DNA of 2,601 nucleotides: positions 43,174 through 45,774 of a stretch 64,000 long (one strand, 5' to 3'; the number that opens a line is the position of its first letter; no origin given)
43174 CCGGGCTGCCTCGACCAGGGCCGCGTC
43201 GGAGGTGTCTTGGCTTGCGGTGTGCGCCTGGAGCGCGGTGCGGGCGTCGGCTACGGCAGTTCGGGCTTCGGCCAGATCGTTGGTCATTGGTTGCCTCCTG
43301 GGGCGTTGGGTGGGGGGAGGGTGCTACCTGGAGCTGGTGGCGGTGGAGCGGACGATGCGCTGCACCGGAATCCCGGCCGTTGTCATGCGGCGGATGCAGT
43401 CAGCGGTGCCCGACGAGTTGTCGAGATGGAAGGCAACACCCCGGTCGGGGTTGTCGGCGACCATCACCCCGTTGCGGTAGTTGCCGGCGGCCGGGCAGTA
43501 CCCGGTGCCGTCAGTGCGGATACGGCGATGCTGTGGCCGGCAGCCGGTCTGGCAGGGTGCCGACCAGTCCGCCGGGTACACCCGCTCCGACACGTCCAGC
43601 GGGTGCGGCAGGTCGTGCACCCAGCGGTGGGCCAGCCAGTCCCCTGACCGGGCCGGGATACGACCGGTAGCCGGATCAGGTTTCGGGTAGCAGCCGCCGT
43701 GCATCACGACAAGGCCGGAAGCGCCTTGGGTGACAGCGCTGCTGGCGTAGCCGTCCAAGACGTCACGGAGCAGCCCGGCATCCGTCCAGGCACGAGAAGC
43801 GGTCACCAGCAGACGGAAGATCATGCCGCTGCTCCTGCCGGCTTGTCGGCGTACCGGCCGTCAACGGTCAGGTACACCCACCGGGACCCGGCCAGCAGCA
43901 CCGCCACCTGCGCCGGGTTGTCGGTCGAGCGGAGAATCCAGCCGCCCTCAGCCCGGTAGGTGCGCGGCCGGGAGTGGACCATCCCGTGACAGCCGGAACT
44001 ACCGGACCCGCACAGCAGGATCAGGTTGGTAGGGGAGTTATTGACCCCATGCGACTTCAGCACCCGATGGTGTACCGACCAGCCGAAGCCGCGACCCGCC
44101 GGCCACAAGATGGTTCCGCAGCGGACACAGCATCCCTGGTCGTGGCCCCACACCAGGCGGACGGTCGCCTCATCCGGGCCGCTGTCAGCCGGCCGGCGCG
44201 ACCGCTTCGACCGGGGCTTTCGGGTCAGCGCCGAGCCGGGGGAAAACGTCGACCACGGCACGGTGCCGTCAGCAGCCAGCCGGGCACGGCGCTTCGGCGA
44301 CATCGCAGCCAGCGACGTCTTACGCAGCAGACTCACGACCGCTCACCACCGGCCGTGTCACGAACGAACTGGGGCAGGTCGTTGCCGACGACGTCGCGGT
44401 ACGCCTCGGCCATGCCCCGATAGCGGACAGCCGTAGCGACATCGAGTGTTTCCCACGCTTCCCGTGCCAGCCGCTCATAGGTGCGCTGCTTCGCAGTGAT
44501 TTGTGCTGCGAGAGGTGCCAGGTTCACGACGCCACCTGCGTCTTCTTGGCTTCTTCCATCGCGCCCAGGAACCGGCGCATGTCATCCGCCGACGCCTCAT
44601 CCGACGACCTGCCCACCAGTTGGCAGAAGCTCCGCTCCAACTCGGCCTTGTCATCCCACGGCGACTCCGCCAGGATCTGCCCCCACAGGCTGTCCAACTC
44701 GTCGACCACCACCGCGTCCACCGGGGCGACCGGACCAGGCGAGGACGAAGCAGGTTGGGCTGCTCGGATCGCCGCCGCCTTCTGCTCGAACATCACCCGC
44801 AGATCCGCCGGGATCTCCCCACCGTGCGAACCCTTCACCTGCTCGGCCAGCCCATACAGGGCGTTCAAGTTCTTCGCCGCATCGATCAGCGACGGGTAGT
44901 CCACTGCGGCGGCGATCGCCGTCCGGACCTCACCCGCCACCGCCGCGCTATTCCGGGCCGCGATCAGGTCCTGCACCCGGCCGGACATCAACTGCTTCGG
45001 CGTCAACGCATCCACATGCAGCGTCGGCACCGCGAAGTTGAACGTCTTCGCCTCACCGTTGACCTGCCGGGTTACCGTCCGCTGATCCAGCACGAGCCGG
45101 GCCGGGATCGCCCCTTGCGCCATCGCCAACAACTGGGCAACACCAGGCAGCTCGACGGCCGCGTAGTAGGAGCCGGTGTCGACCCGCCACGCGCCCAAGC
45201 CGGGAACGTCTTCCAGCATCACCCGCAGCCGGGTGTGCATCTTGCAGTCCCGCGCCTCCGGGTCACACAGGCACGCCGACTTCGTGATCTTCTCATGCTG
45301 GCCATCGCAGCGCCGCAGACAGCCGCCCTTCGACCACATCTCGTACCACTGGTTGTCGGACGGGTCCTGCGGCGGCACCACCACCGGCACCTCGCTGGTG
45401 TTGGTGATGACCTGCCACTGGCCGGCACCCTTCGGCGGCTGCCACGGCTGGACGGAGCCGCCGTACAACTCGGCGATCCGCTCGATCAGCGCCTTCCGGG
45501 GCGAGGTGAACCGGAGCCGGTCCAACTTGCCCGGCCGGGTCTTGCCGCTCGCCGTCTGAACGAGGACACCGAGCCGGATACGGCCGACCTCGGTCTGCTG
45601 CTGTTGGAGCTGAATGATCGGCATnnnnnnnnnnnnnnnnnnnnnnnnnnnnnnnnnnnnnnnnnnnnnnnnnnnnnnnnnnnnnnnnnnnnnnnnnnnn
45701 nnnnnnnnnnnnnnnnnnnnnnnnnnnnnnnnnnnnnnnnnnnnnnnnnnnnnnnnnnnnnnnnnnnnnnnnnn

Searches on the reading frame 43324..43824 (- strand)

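Call 13: search_protein_families(library=phrogs, proteins=[window:43324-43824:-], max_evalue=0.001)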
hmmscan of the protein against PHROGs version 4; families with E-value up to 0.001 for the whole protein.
window:43324-43824:- (166 aa): 2 families
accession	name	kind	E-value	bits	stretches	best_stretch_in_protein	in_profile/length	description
phrog_289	-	other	5.3e-16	59.5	1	3-157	23-138/500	GTP-binding domain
phrog_16939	-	unknown function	7.3e-08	32.9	1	4-165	2-128/330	-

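Call 25: search_protein_families(library=pfam, proteins=[window:43324-43824:-], max_evalue=1)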
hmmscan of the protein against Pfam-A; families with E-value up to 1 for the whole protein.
window:43324-43824:- (166 aa): 1 family
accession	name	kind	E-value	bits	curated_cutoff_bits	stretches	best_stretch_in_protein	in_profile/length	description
PF10686.14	YAcAr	-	9.1e-05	22.6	28.2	1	4-45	2-38/66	YspA, cpYpsA-related SLOG family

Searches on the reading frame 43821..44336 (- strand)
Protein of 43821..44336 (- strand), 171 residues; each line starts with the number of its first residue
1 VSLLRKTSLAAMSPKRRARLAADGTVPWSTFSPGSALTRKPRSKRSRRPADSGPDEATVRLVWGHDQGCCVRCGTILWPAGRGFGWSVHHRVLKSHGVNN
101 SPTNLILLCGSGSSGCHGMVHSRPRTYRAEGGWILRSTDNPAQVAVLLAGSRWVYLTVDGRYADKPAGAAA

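Call 13: search_protein_families(library=phrogs, proteins=[window:43821-44336:-], max_evalue=0.001)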
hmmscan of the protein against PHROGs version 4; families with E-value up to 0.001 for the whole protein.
window:43821-44336:- (171 aa): 7 families
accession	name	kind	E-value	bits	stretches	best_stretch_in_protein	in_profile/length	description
phrog_740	-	DNA, RNA and nucleotide metabolism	6.2e-26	92.1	1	42-164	13-127/332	HNH endonuclease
phrog_14515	-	DNA, RNA and nucleotide metabolism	8.5e-17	62.2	1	100-163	7-68/77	HNH endonuclease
phrog_589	-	DNA, RNA and nucleotide metabolism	7.9e-09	36.5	1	39-139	62-157/179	HNH endonuclease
phrog_7370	-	DNA, RNA and nucleotide metabolism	1.9e-05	25.7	1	40-127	12-90/115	HNH endonuclease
phrog_28142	-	DNA, RNA and nucleotide metabolism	7.2e-05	23.7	1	79-160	33-110/129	HNH endonuclease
phrog_144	-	DNA, RNA and nucleotide metabolism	0.00048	20.8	1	51-131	68-143/175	HNH endonuclease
phrog_1271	-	DNA, RNA and nucleotide metabolism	0.0009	19.7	1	47-124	245-319/361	HNH endonuclease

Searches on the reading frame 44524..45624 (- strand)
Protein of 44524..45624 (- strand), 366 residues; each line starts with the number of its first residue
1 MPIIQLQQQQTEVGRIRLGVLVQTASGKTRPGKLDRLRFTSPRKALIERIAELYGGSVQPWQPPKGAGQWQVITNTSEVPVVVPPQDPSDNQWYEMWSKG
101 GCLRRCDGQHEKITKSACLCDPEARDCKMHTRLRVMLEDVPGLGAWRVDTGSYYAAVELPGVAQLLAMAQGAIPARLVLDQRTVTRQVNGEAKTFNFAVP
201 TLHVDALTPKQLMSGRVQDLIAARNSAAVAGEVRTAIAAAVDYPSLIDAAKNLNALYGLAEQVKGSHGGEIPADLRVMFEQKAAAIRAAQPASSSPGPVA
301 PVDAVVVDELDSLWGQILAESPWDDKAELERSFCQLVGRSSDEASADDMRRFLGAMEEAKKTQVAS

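Call 13: search_protein_families(library=phrogs, proteins=[window:44524-45624:-], max_evalue=0.001)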
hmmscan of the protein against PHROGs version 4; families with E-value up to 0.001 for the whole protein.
window:44524-45624:- (366 aa): 2 families
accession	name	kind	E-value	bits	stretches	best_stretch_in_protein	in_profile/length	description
phrog_16191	-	unknown function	7e-77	260.1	1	1-301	3-302/390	-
phrog_9220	-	unknown function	1.3e-13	52.1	1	9-204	20-222/243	unknown function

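Call 23: search_protein_families(library=ncbifam, proteins=[window:44524-45624:-], max_evalue=0.1)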
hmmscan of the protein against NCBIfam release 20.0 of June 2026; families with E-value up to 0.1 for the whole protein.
window:44524-45624:- (366 aa): 0 families

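Call 25: search_protein_families(library=pfam, proteins=[window:44524-45624:-], max_evalue=1)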
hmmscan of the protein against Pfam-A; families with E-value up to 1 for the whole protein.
window:44524-45624:- (366 aa): 1 family
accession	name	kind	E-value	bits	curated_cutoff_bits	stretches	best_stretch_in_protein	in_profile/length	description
PF18897.5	Gp3-like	-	4e-41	141.4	23.6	1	13-204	1-190/191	Recombination directionality factor-like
